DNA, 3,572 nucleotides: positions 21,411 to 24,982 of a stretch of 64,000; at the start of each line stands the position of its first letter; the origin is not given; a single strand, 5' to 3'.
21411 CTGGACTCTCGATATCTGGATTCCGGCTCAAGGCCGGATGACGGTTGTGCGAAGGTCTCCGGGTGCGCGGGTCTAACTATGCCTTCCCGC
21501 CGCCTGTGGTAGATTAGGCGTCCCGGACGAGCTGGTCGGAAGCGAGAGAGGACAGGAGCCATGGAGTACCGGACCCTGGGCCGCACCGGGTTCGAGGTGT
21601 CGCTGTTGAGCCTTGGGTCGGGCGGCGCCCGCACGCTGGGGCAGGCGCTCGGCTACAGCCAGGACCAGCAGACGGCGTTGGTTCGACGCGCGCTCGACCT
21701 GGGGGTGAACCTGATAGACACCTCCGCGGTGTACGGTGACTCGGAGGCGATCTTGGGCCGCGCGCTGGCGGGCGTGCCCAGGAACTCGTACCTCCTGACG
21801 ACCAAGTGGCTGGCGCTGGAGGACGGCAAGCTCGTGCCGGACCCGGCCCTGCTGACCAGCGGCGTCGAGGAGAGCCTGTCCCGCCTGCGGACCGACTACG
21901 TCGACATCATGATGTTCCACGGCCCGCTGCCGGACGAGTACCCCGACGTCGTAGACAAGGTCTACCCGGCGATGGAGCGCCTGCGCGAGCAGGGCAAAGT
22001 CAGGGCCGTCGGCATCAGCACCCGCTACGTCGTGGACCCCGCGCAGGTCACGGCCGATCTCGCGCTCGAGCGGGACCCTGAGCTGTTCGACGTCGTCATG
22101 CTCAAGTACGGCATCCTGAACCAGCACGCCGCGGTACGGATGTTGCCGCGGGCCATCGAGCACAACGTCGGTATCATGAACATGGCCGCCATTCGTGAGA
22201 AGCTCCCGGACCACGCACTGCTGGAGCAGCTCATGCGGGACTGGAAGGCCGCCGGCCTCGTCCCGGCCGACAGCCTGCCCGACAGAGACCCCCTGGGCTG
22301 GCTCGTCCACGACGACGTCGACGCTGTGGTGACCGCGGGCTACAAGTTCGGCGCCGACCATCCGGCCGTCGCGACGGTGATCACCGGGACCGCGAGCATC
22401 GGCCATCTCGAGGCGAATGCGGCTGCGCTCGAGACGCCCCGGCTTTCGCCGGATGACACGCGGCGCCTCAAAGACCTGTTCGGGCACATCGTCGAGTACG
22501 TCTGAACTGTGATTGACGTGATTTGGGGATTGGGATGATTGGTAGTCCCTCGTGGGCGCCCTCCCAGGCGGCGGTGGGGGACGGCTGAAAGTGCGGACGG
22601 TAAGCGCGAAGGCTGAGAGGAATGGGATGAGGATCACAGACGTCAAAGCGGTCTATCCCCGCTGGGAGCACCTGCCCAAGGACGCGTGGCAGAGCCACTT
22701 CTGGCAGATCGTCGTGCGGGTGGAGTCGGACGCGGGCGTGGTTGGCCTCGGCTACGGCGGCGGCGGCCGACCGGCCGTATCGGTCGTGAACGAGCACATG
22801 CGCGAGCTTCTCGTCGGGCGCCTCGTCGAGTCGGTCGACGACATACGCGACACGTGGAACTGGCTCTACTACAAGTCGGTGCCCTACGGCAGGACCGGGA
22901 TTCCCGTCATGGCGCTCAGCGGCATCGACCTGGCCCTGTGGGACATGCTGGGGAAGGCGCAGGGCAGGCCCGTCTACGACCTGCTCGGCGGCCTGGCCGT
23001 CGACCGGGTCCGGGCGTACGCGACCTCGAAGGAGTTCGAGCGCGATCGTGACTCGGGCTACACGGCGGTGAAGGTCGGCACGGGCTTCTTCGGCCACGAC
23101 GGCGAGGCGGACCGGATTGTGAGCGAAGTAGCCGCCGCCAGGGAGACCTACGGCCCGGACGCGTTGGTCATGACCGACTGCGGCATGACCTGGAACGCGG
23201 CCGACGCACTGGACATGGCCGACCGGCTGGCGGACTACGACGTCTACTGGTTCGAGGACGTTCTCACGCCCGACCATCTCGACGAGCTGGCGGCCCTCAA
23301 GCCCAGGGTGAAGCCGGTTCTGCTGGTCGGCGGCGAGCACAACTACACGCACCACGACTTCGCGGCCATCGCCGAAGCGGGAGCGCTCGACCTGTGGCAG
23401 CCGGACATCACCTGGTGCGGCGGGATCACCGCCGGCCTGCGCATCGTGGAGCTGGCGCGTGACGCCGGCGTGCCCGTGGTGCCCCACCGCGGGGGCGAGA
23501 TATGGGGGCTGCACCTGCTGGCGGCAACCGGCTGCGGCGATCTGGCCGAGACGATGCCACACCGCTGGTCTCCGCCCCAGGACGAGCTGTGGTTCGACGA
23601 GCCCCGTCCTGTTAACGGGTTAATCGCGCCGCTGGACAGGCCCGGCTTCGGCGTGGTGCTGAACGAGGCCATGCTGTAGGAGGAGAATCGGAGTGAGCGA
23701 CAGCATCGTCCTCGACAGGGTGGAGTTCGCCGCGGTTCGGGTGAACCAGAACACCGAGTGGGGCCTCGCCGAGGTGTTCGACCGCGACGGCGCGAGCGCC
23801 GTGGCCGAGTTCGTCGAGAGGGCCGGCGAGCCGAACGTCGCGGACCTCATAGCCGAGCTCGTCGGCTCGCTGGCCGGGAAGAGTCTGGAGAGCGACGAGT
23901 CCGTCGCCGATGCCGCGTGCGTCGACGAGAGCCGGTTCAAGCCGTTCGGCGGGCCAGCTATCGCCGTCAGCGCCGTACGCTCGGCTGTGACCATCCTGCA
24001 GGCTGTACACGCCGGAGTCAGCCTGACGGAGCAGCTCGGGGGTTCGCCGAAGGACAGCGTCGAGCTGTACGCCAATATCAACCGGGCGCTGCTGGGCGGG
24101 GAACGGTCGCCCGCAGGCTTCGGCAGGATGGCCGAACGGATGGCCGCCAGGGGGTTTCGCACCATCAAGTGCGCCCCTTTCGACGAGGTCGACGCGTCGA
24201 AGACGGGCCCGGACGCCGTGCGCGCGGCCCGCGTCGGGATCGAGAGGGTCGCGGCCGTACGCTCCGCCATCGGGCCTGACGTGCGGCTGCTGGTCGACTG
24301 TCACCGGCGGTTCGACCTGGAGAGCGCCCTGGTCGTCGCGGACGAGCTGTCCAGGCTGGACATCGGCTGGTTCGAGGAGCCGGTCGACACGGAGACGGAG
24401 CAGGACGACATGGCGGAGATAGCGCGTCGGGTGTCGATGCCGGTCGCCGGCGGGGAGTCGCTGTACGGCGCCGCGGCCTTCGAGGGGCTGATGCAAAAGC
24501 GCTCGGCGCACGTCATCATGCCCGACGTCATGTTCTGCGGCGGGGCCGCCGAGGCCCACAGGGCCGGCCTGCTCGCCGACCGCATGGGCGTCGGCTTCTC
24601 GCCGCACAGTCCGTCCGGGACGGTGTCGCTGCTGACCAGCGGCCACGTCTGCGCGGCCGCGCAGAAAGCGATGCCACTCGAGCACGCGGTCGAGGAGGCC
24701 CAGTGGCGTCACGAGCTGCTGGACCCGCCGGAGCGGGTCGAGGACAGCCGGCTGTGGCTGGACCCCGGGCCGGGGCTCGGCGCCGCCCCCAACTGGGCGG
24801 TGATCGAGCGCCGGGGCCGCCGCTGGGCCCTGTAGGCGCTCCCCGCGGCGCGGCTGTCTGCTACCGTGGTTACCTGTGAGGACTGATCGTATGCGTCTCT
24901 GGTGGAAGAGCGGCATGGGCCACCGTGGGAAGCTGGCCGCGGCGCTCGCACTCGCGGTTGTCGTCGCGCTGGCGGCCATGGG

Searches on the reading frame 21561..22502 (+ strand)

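Call 39: search_protein_families(library=ncbifam, proteins=[window:21561-22502:+], max_evalue=0.00001)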
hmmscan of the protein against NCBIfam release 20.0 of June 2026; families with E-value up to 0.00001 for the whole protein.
window:21561-22502:+ (314 aa): 7 families
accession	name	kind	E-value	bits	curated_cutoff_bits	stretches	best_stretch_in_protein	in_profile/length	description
NF049922.1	MethglyxlRedYdjG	equivalog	9.1e-21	74.2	550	1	1-212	1-221/326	NADH-dependent methylglyoxal reductase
NF008377.0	PRK11172.1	equivalog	1.6e-15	57.1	327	1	36-154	17-130/267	2,5-didehydrogluconate reductase DkgB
TIGR01293.1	Kv_beta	subfamily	1.6e-13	50.4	365.4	1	1-148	1-147/319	voltage-dependent potassium channel subunit beta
NF008598.0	PRK11565.1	equivalog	3.3e-13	49.3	425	1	33-154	26-139/275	2,5-didehydrogluconate reductase DkgA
NF007695.0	PRK10376.1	subfamily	4.2e-11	42.4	280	1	30-163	33-172/290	oxidoreductase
NF007388.0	PRK09912.1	subfamily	4.4e-07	29.1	448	1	1-191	13-204/346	L-glyceraldehyde 3-phosphate reductase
NF011432.0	PRK14863.1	equivalog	3.8e-06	26.7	244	0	33-165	30-154/292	bifunctional regulator KidO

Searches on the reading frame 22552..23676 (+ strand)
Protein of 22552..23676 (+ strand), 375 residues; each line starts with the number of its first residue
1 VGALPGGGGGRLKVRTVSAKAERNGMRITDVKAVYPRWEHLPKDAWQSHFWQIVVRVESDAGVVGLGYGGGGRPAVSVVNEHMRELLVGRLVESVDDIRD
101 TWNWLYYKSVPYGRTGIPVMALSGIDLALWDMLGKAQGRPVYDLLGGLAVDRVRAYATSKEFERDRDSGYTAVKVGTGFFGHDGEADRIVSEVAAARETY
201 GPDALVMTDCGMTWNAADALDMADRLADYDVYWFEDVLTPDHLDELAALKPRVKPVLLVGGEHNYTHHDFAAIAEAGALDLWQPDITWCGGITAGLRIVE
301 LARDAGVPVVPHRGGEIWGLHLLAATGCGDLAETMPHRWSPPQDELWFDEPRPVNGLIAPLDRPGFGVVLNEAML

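Call 39: search_protein_families(library=ncbifam, proteins=[window:22552-23676:+], max_evalue=0.00001)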
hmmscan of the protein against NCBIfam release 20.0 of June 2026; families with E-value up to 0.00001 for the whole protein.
window:22552-23676:+ (375 aa): 12 families
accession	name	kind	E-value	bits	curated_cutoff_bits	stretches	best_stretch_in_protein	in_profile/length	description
NF011968.0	PRK15440.1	equivalog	1.2e-64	218.7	393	1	52-373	59-386/395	L-rhamnonate dehydratase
NF040866.1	AraD_Arch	equivalog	1.8e-41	142.4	650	1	46-374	27-365/372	arabinonate dehydratase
NF010624.0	PRK14017.1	equivalog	5.2e-36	124.5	311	1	53-312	16-285/382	galactonate dehydratase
NF043051.1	ManoateDhtManD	equivalog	1.4e-31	109.7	550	2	53-179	18-152/403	D-mannonate dehydratase ManD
NF047820.1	TalGalacDh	equivalog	3e-31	108.7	500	1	53-372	39-358/371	L-talarate/galactarate dehydratase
NF040790.2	glucon_galact_dh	equivalog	1.3e-29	103.2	750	1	44-374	19-365/390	bifunctional D-gluconate/D-galactonate dehydratase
NF011654.0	PRK15072.1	subfamily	9.8e-29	100.4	430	2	53-179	18-152/404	D-galactonate dehydratase family protein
NF043002.1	HProlDhtase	equivalog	2.2e-15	56.4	500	1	121-368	101-352/366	cis-3-hydroxy-L-proline dehydratase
TIGR02534.1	mucon_cyclo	subfamily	8.8e-13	48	334.95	1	65-308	51-291/368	muconate/chloromuconate family cycloisomerase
NF042940.1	racemase_DgcA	equivalog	5e-07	29.2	400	1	123-309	86-266/323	N-acetyl-D-Glu racemase DgcA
NF002782.0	PRK02901.1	equivalog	6.6e-07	28.6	288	1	169-310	102-237/328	o-succinylbenzoate synthase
NF011708.0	PRK15129.1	equivalog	1.6e-06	27.4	343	1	122-308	88-270/321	L-Ala-D/L-Glu epimerase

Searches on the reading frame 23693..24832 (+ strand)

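Call 39: search_protein_families(library=ncbifam, proteins=[window:23693-24832:+], max_evalue=0.00001)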
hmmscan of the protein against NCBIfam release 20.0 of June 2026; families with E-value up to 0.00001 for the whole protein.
window:23693-24832:+ (380 aa): 10 families
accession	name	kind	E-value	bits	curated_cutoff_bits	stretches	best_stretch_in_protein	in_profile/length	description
NF010624.0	PRK14017.1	equivalog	6.1e-35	121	311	1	46-344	38-325/382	galactonate dehydratase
NF040790.2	glucon_galact_dh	equivalog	1.4e-33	116.3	750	1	89-373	91-368/390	bifunctional D-gluconate/D-galactonate dehydratase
NF040866.1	AraD_Arch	equivalog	8.1e-30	104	650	1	182-372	179-367/372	arabinonate dehydratase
NF047820.1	TalGalacDh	equivalog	2.5e-25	89.2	500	1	26-365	41-355/371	L-talarate/galactarate dehydratase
TIGR02534.1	mucon_cyclo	subfamily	2.7e-15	56.3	334.95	1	90-373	98-364/368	muconate/chloromuconate family cycloisomerase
NF011968.0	PRK15440.1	equivalog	1.1e-14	54.2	393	1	174-308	187-322/395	L-rhamnonate dehydratase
NF043051.1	ManoateDhtManD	equivalog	3e-12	46.1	550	1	186-364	195-373/403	D-mannonate dehydratase ManD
NF011654.0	PRK15072.1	subfamily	2.4e-10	39.9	430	1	186-310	196-319/404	D-galactonate dehydratase family protein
NF002782.0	PRK02901.1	equivalog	7.4e-08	31.7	288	1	179-289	117-226/328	o-succinylbenzoate synthase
NF042940.1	racemase_DgcA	equivalog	7.8e-06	25.3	400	0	183-275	153-241/323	N-acetyl-D-Glu racemase DgcA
